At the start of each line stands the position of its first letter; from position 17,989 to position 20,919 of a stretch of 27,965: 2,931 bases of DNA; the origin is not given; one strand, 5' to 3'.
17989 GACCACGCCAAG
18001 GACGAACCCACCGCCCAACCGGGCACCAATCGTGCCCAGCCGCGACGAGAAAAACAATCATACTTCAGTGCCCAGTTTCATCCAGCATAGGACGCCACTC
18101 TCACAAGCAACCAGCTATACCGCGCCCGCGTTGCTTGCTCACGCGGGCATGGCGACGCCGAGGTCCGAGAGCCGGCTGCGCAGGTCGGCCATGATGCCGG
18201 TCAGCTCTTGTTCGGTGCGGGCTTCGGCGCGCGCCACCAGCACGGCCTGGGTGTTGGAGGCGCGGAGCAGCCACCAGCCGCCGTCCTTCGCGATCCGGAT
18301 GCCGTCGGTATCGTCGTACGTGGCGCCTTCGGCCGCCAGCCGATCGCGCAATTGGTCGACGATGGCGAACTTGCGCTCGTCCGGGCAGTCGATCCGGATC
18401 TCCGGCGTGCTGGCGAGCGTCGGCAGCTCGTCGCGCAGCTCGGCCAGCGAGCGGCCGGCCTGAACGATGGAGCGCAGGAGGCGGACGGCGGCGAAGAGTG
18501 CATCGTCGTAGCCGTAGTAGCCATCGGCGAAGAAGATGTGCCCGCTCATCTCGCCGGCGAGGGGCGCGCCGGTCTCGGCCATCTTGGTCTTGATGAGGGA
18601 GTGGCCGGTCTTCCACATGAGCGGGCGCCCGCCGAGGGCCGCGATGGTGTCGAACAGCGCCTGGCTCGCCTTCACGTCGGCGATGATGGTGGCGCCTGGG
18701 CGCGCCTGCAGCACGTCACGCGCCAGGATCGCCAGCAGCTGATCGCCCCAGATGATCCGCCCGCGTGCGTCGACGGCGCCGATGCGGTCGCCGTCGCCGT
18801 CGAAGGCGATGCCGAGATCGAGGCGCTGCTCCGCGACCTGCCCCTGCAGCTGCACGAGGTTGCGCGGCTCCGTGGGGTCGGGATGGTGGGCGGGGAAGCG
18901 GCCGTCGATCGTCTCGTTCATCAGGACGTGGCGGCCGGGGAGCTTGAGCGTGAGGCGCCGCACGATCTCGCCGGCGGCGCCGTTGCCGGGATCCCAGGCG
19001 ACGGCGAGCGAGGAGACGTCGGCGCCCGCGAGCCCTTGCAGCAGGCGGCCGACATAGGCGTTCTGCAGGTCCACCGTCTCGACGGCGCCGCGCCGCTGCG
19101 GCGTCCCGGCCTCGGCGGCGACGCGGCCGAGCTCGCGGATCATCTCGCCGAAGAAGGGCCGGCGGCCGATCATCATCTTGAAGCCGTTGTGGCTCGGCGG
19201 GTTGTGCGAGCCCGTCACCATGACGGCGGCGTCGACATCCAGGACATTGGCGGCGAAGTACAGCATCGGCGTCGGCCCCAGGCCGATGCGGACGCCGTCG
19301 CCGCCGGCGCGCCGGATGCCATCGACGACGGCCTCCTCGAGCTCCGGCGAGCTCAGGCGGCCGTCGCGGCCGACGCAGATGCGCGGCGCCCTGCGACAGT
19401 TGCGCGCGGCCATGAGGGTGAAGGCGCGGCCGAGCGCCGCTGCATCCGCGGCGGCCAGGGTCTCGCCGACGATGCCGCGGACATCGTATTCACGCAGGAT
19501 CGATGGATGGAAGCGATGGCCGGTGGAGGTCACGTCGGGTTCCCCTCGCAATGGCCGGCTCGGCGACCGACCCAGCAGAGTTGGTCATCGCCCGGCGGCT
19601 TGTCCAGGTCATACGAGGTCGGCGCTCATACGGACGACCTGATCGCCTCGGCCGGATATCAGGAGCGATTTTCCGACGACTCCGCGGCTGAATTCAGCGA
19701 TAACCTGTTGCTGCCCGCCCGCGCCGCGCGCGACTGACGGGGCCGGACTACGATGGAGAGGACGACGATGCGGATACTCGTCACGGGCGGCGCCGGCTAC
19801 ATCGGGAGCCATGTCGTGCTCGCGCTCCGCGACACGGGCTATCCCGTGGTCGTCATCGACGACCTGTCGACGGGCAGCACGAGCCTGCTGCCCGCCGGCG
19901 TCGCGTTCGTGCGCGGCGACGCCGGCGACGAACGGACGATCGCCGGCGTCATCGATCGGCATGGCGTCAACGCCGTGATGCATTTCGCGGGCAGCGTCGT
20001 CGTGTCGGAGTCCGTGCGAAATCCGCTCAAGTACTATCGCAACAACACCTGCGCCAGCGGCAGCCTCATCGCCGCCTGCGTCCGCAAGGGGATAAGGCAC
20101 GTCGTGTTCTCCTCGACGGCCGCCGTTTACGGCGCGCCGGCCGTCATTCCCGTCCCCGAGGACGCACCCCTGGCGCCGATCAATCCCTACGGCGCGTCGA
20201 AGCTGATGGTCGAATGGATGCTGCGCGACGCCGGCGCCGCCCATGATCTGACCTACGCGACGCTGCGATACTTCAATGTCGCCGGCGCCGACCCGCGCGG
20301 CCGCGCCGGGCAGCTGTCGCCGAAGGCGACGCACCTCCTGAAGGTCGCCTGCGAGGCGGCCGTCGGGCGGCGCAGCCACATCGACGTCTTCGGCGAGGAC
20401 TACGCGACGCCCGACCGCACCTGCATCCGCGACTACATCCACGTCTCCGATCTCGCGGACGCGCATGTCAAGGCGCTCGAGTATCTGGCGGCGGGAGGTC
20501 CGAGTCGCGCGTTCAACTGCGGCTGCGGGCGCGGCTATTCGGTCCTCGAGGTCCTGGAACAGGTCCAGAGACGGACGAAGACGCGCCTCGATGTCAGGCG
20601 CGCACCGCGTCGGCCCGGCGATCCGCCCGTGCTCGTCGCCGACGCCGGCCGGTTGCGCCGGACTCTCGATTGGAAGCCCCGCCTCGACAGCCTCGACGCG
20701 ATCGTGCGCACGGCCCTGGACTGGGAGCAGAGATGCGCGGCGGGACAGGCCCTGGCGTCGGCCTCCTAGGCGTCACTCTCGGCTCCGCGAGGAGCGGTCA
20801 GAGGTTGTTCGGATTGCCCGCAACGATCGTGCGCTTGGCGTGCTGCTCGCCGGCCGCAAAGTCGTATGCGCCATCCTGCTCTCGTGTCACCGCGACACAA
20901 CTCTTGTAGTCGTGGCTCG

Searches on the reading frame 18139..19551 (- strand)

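Call 30: search_protein_families(library=pfam, proteins=[window:18139-19551:-], max_evalue=0.001)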
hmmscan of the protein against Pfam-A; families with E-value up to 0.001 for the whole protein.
window:18139-19551:- (470 aa): 4 families
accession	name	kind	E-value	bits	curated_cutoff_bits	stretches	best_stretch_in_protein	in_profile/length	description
PF02878.22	PGM_PMM_I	-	8.3e-29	100.5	22.5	1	19-128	4-113/138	Phosphoglucomutase/phosphomannomutase, alpha/beta/alpha domain I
PF02880.22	PGM_PMM_III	-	2.1e-25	89.5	20.7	1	268-377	1-112/115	Phosphoglucomutase/phosphomannomutase, alpha/beta/alpha domain III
PF02879.22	PGM_PMM_II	-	1.1e-19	71.3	29.3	1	179-264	18-103/103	Phosphoglucomutase/phosphomannomutase, alpha/beta/alpha domain II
PF00408.26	PGM_PMM_IV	-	8.9e-14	51.8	23.1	1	384-458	1-66/68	Phosphoglucomutase/phosphomannomutase, C-terminal domain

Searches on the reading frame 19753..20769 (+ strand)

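Call 30: search_protein_families(library=pfam, proteins=[window:19753-20769:+], max_evalue=0.001)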
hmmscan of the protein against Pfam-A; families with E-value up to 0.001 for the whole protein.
window:19753-20769:+ (338 aa): 8 families
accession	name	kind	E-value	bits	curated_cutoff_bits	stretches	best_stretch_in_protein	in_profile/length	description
PF01370.27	Epimerase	-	1.7e-55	188.5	20.9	1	8-257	1-240/240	NAD dependent epimerase/dehydratase family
PF16363.11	GDP_Man_Dehyd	-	3.9e-46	158.5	27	1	9-312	1-324/332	GDP-mannose 4,6 dehydratase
PF01073.25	3Beta_HSD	-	3.2e-13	49.8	22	1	9-162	1-162/280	3-beta hydroxysteroid dehydrogenase/isomerase family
PF04321.23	RmlD_sub_bind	-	8.8e-13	48.4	27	1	6-164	1-143/287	RmlD substrate binding domain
PF02719.21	Polysacc_synt_2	-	1.2e-11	44.8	20.2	1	8-179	1-174/293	Polysaccharide biosynthesis protein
PF05368.20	NmrA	-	1.6e-10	41.5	27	1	5-124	2-109/298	NmrA-like family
PF13460.12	NAD_binding_10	-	8.9e-08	32.7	27.2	1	12-173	1-143/184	NAD(P)H-binding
PF07993.18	NAD_binding_4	-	3.9e-05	23.4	20.1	0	71-185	88-216/258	Male sterility protein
